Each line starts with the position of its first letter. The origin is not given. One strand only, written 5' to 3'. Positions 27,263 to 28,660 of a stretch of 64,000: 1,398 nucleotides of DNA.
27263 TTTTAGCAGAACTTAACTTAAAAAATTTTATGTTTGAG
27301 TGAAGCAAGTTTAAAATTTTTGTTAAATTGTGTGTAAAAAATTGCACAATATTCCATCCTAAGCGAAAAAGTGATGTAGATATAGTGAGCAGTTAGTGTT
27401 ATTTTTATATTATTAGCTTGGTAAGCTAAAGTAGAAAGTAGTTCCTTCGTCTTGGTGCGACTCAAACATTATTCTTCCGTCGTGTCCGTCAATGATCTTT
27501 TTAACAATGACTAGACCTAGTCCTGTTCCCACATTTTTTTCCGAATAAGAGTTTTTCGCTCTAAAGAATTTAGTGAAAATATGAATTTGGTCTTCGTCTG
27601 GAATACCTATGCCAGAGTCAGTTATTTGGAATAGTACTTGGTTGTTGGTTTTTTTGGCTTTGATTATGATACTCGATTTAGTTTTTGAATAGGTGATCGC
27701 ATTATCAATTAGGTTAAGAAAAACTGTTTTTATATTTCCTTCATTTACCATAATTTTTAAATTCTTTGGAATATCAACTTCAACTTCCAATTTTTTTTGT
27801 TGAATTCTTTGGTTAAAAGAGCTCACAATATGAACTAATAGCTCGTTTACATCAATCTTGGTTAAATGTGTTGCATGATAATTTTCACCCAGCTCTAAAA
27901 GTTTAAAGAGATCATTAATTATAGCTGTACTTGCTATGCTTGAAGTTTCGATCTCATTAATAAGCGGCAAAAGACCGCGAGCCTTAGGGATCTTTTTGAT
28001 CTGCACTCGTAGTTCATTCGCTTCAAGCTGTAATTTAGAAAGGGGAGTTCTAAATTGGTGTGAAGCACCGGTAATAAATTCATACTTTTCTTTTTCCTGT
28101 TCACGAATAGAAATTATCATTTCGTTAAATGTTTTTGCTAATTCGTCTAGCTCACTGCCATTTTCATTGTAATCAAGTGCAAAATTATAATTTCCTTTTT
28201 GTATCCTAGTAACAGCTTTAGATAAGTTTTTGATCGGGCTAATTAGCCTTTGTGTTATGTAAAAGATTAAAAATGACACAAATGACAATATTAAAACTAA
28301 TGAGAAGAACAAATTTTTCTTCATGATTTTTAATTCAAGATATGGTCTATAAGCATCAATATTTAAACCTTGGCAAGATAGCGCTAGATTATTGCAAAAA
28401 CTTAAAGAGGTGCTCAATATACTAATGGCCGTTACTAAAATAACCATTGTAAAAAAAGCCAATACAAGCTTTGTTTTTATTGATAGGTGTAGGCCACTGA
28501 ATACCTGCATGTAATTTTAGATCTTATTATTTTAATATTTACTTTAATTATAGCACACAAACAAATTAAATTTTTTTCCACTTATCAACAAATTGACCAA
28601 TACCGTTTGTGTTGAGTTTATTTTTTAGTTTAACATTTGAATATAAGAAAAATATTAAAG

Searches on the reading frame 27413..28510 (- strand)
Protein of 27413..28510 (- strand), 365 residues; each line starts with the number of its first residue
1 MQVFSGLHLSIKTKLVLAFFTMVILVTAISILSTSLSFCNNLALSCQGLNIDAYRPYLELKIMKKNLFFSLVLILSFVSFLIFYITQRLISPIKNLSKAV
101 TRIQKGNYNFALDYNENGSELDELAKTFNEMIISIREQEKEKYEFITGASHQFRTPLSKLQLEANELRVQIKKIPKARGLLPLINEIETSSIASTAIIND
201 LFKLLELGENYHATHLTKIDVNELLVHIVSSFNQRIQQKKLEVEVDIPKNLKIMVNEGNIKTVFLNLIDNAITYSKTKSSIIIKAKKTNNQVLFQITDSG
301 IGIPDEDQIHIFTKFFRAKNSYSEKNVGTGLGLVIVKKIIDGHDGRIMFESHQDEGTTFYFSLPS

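Call 10: search_protein_families(library=pfam, proteins=[window:27413-28510:-], max_evalue=0.001)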
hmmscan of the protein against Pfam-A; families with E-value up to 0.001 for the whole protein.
window:27413-28510:- (365 aa): 5 families
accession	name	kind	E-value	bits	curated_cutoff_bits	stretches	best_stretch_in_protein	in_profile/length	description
PF02518.31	HATPase_c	-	1.3e-26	93.6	26.4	1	259-364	5-108/111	Histidine kinase-, DNA gyrase B-, and HSP90-like ATPase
PF00672.30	HAMP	-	7.2e-10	39.5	25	1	85-137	2-53/53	HAMP domain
PF14501.12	HATPase_c_5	-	1.9e-07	31.4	22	1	259-354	5-93/102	GHKL domain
PF00512.31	HisKA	-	8.5e-05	23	26.9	1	142-202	2-58/66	His Kinase A (phospho-acceptor) domain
PF13581.12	HATPase_c_2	-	0.0007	20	27.4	0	269-343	41-112/127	Histidine kinase-like ATPase domain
